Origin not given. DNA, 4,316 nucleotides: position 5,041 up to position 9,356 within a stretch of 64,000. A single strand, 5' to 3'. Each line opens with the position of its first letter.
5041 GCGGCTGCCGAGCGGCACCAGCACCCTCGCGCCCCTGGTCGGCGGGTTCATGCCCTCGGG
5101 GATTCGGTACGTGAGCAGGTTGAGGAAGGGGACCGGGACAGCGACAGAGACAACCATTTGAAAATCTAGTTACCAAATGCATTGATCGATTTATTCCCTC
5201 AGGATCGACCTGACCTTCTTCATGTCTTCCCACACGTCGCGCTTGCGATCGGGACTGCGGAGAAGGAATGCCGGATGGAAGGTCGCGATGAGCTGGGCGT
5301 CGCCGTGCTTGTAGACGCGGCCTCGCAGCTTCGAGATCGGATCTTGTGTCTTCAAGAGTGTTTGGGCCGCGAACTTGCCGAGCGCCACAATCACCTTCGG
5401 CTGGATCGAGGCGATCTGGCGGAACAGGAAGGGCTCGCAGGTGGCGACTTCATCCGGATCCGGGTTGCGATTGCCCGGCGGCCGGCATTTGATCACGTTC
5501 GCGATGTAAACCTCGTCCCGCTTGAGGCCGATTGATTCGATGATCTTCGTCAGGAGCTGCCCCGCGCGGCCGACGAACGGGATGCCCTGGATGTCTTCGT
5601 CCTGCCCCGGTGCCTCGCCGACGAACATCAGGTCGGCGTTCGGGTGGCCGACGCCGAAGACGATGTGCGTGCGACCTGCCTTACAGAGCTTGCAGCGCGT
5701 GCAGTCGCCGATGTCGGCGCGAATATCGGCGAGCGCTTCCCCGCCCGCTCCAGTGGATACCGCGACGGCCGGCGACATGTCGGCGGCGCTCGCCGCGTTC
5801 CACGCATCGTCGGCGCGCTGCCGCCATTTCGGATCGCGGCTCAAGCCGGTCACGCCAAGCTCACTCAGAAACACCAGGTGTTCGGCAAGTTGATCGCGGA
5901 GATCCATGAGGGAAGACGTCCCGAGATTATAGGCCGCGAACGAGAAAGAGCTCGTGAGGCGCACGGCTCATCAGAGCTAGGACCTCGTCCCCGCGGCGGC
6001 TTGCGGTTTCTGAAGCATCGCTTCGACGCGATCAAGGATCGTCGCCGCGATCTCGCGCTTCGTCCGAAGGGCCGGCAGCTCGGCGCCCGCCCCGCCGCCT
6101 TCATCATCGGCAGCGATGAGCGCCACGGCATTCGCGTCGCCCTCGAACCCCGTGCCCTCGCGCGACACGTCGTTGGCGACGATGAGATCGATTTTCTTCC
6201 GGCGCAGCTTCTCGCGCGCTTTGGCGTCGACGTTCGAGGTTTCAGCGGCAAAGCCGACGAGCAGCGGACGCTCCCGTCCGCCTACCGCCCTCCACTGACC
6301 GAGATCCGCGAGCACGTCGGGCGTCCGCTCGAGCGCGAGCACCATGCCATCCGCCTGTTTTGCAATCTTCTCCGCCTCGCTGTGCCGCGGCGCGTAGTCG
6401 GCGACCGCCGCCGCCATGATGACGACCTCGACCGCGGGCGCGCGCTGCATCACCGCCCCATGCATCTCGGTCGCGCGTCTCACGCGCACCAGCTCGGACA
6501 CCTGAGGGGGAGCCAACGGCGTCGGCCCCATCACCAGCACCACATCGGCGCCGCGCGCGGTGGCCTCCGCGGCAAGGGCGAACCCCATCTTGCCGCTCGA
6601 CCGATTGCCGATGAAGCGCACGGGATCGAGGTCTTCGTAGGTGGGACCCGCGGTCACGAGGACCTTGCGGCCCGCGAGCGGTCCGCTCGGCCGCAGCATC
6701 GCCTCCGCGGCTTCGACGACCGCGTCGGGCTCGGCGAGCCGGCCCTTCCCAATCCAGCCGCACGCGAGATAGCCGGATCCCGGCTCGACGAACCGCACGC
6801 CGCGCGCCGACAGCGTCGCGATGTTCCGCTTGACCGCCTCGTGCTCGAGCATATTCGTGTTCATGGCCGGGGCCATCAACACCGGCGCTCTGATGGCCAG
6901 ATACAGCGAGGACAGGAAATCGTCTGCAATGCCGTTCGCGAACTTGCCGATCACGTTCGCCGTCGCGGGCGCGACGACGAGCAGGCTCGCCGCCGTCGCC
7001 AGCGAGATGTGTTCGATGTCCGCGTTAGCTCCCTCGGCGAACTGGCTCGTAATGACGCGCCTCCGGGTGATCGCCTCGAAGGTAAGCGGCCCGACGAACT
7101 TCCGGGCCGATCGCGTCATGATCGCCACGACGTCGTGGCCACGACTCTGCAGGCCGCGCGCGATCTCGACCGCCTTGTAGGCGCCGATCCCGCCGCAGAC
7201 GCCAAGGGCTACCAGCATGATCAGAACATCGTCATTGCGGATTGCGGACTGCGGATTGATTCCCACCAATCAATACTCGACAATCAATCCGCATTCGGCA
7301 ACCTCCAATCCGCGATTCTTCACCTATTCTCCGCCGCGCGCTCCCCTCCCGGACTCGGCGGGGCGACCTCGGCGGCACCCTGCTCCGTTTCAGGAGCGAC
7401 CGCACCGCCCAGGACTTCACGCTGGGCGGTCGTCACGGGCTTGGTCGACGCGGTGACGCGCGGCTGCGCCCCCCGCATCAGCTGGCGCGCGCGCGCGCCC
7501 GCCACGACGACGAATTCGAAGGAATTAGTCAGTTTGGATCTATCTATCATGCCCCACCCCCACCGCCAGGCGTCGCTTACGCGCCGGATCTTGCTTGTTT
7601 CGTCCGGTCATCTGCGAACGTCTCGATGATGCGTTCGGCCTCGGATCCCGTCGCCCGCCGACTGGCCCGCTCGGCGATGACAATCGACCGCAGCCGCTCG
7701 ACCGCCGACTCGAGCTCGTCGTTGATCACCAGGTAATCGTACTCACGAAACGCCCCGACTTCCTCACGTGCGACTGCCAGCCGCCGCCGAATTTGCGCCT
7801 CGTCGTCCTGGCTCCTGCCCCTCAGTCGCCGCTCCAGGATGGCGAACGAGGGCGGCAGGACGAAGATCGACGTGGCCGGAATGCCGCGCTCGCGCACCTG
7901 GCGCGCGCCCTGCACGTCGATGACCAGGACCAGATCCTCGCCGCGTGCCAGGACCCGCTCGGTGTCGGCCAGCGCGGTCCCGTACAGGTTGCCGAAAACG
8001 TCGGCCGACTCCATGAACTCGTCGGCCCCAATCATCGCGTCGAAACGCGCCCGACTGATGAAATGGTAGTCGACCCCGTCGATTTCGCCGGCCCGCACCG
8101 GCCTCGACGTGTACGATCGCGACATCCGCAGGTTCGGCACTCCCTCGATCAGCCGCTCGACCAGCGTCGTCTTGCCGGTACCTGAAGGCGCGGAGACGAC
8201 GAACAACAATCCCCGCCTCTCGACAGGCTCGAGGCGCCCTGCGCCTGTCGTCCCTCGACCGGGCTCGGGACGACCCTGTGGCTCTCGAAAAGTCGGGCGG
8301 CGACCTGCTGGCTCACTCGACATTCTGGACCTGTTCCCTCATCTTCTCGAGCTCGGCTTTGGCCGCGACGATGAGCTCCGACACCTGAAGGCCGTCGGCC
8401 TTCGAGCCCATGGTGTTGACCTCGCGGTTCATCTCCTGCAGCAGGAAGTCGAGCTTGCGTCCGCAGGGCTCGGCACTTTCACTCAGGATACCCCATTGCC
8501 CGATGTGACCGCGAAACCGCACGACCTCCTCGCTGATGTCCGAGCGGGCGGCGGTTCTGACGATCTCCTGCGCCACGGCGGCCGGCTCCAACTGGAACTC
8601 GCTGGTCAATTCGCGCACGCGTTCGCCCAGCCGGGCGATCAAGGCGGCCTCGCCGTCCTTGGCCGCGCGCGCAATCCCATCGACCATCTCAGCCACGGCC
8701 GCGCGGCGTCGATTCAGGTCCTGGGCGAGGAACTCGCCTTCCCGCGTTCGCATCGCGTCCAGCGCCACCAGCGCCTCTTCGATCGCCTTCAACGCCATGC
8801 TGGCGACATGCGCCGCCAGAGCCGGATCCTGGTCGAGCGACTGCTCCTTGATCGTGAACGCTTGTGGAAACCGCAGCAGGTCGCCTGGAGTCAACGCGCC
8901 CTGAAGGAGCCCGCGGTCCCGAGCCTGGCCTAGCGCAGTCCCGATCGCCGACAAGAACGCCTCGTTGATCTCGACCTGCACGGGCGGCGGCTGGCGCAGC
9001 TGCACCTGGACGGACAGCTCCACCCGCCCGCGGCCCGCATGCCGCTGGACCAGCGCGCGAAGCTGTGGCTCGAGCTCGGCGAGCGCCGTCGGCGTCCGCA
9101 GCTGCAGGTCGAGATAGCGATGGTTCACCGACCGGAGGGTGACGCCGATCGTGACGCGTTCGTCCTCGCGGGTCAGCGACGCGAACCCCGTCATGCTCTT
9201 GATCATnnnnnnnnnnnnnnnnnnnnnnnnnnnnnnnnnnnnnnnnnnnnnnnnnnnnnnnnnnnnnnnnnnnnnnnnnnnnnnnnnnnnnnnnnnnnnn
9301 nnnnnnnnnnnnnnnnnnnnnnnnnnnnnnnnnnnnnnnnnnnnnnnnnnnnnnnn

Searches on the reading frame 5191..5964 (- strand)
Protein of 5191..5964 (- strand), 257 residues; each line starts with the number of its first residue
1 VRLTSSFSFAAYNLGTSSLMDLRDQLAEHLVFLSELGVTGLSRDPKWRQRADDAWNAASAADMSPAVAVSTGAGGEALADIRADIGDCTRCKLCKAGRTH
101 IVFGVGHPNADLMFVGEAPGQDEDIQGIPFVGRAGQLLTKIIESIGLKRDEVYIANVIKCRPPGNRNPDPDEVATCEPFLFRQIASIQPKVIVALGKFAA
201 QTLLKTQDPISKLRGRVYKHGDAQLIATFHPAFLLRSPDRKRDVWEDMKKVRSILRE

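Call 37: search_protein_families(library=pfam, proteins=[window:5191-5964:-], max_evalue=0.00001)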
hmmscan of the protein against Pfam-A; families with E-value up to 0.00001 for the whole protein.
window:5191-5964:- (257 aa): 1 family
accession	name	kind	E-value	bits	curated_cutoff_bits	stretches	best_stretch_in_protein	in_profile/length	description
PF03167.25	UDG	-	6.9e-40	136.8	24.3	1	103-249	1-141/141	Uracil DNA glycosylase superfamily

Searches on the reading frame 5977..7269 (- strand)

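Call 37: search_protein_families(library=pfam, proteins=[window:5977-7269:-], max_evalue=0.00001)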
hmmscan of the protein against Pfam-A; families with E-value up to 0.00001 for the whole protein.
window:5977-7269:- (430 aa): 2 families
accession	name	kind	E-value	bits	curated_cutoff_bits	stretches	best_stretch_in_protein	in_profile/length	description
PF04127.22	DFP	-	2.1e-68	230.3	22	1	198-385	1-186/186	DNA/pantothenate metabolism flavoprotein C-terminal domain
PF02441.25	Flavoprotein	-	1.8e-29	102.9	22.7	1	20-188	3-158/162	Flavoprotein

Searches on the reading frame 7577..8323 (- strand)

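Call 37: search_protein_families(library=pfam, proteins=[window:7577-8323:-], max_evalue=0.00001)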
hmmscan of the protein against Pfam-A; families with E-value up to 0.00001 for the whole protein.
window:7577-8323:- (248 aa): 1 family
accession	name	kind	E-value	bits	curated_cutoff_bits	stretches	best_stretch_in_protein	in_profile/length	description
PF00625.27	Guanylate_kin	-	1.2e-42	146.1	25.2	1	41-216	5-180/182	Guanylate kinase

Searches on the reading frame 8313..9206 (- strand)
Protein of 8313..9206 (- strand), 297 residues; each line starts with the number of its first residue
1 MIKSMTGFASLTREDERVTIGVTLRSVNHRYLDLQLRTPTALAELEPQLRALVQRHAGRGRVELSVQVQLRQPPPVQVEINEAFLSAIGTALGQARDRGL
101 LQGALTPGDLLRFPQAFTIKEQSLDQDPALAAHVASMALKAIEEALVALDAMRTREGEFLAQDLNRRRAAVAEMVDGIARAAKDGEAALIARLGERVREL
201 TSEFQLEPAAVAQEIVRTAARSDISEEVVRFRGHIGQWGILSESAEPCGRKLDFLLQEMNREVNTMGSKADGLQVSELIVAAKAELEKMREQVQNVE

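Call 37: search_protein_families(library=pfam, proteins=[window:8313-9206:-], max_evalue=0.00001)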
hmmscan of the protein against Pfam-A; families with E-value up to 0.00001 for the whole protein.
window:8313-9206:- (297 aa): 2 families
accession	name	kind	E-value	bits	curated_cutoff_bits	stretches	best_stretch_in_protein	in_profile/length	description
PF08340.16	YicC-like_C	-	1e-37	129.4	27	1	182-297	5-120/120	Endoribonuclease YicC-like, C-terminal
PF03755.18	YicC-like_N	-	4.4e-37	128.3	25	1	2-161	1-155/156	Endoribonuclease YicC-like, N-terminal region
